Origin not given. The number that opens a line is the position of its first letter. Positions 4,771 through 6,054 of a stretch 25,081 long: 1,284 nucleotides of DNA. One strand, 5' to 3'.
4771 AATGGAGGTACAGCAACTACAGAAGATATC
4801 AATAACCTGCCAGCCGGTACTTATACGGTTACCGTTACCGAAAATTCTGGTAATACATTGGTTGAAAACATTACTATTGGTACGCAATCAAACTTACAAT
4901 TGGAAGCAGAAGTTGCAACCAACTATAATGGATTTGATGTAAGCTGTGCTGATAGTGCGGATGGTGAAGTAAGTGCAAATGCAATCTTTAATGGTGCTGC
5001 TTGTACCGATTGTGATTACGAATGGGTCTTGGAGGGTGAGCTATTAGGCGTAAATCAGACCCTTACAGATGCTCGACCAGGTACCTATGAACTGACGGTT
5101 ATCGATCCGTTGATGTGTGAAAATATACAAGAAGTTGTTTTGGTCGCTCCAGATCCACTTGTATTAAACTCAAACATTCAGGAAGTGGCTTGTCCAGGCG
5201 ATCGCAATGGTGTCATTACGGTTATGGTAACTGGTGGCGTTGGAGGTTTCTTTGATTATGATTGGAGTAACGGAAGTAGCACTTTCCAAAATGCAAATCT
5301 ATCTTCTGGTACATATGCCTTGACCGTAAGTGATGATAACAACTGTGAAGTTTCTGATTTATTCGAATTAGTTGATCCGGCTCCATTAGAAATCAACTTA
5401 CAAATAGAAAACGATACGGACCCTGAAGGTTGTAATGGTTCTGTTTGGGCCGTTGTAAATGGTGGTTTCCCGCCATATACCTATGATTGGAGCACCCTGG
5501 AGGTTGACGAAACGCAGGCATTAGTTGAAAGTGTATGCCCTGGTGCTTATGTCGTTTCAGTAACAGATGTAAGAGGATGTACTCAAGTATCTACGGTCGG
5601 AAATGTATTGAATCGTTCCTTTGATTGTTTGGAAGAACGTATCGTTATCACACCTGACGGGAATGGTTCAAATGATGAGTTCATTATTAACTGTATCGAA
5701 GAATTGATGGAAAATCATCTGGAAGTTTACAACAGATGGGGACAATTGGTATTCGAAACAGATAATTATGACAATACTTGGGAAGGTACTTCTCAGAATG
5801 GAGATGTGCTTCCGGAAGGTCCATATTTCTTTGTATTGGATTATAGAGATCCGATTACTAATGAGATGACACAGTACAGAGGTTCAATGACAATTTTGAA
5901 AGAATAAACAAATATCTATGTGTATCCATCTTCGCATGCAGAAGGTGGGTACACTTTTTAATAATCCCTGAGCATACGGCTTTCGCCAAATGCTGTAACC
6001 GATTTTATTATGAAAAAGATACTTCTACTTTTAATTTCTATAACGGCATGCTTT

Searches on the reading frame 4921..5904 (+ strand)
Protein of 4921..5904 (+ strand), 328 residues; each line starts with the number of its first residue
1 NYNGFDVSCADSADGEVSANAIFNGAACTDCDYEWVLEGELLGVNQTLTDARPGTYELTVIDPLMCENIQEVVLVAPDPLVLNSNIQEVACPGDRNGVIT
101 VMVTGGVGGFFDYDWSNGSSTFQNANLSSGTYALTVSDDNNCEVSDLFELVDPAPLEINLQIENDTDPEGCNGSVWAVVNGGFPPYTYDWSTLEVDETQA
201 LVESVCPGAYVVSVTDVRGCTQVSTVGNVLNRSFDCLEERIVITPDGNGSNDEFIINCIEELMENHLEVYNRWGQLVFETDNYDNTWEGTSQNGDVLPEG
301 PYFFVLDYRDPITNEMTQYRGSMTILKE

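Call 56: find_homologous_proteins(query=window:4921-5904:+, max_evalue=1e-10)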
Query window:4921-5904:+ (328 aa): 31 proteins with E <= 1e-10 among 1297 candidates.
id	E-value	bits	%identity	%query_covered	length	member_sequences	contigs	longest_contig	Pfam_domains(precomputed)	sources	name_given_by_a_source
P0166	3.9e-100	354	49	100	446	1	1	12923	PF13573.13,PF13585.13,PF06832.19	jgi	jgi:gliding motility-associated-like protein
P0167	1.3e-98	348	49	100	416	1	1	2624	PF13573.13,PF13585.13,PF18962.8,PF13860.13,PF06832.19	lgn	-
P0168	6.1e-92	327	47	98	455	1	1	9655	PF13573.13,PF13585.13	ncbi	-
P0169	2.5e-89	318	47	100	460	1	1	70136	PF13573.13,PF13585.13,PF23585.2,PF18962.8,PF13860.13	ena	-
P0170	6.6e-71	257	45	87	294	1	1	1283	PF13573.13,PF13585.13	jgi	jgi:gliding motility-associated-like protein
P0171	1.4e-69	253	49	74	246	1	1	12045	PF13573.13,PF13585.13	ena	-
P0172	1.2e-63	234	52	59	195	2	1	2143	PF13573.13,PF13585.13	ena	-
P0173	9.1e-62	227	35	79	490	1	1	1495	PF13573.13,PF13585.13,PF17957.8,PF18962.8,PF06832.19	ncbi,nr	ncbi:MAG: gliding motility-associated C-terminal domain-containing protein, partial [Actinobacteria 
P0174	1.9e-61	226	47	69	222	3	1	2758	PF13573.13,PF13585.13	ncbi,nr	ncbi:MAG: gliding motility-associated C-terminal domain-containing protein, partial [Phaeodactylibac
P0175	9.6e-61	224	45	70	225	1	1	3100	PF13573.13,PF13585.13,PF13860.13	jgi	jgi:gliding motility-associated-like protein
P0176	2.1e-60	223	56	55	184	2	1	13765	PF13573.13,PF13585.13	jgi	jgi:gliding motility-associated-like protein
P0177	5.3e-57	212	29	98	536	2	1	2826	PF13573.13,PF13585.13,PF18962.8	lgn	-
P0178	3.7e-56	209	28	98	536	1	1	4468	PF13573.13,PF13585.13,PF18962.8,PF13860.13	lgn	-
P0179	4.9e-55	205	39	100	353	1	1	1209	PF13573.13,PF13585.13,PF18962.8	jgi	-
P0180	1.3e-50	191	30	97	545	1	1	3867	PF22352.3,PF13573.13,PF13585.13,PF18962.8,PF13620.13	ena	-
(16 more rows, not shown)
